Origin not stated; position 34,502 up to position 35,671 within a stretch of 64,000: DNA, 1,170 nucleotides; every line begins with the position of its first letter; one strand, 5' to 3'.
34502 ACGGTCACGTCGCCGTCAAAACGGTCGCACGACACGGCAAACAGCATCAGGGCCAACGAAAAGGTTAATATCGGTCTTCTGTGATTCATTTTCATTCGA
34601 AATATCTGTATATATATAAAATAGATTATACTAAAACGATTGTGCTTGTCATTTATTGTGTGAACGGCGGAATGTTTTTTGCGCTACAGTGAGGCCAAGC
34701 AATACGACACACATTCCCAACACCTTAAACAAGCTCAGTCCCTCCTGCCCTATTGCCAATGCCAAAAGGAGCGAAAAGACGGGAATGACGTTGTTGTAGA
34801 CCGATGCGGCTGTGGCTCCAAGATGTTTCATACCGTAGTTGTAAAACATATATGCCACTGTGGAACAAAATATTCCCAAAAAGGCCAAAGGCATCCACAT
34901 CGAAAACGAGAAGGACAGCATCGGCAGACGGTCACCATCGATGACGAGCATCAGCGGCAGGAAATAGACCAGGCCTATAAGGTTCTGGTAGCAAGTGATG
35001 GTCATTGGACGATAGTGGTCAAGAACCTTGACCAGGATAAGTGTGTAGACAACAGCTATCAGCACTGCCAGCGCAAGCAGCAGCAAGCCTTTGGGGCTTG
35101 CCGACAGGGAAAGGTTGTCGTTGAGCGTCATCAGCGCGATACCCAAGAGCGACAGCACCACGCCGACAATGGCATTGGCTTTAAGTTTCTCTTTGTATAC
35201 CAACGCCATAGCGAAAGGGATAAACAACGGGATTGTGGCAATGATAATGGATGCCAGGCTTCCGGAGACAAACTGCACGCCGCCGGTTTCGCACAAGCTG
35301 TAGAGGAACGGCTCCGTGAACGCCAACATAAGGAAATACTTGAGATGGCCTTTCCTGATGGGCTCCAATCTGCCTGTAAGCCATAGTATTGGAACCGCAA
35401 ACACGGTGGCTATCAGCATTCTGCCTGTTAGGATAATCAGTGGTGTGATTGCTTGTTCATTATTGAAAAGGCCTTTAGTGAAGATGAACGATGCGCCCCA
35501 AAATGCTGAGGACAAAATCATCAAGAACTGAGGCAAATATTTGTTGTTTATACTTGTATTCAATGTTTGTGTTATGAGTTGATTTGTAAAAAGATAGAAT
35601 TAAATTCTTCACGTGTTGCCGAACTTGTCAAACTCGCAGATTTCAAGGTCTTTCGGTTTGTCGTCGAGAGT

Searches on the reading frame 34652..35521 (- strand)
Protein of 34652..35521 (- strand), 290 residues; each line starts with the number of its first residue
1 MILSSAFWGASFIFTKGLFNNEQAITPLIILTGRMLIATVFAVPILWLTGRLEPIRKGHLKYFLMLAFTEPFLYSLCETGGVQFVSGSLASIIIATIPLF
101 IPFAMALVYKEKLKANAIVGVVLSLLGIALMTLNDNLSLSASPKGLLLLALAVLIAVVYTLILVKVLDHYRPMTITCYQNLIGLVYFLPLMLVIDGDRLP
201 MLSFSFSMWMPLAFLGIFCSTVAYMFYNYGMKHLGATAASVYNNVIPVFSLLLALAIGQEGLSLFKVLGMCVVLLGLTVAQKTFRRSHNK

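Call 73: search_protein_families(library=pfam, alignment_id=A7, max_evalue=0.00001)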
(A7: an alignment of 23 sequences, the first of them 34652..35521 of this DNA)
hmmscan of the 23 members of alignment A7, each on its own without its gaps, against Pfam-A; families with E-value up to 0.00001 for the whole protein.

A. member 1, window:34652-35521:- (290 aa): 2 families
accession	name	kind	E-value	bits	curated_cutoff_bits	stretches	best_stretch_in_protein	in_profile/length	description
PF00892.27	EamA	-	7.7e-45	152.9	28.2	2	144-279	2-132/135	EamA-like transporter family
PF03151.22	TPT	-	1.9e-06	28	30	0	14-134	20-138/291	Triose-phosphate Transporter family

B. families by the number of members that match (of 23 scanned): 25 families
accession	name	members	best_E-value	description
PF00654.25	Voltage_CLC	1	8.2e-77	Voltage gated chloride channel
PF02481.21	DNA_processg_A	1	5.7e-68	DNA recombination-mediator protein A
PF00006.31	ATP-synt_ab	1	9.7e-64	ATP synthase alpha/beta family, nucleotide-binding domain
PF00308.24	Bac_DnaA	1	2.8e-58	Bacterial DnaA ATPAse domain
PF00892.27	EamA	1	7.7e-45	EamA-like transporter family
PF02096.25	60KD_IMP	1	1.2e-44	60Kd inner membrane protein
PF03600.22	CitMHS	1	2.2e-34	Citrate transporter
PF00535.33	Glycos_transf_2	1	1.2e-27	Glycosyl transferase family 2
PF08299.17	Bac_DnaA_C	1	8.2e-27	Bacterial dnaA protein helix-turn-helix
PF04932.20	Wzy_C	1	3.2e-24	O-Antigen ligase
PF00877.26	NLPC_P60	1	1.3e-23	NlpC/P60 family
PF11638.13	DnaA_N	1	1.1e-16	DnaA N-terminal domain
PF22919.1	ATP-synt_VA_C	1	2.3e-16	C-terminal domain of V and A type ATP synthase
PF02874.29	ATP-synt_ab_N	1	3.7e-16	ATP synthase alpha/beta family, beta-barrel domain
PF14849.12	YidC_periplas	1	1.2e-15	YidC periplasmic domain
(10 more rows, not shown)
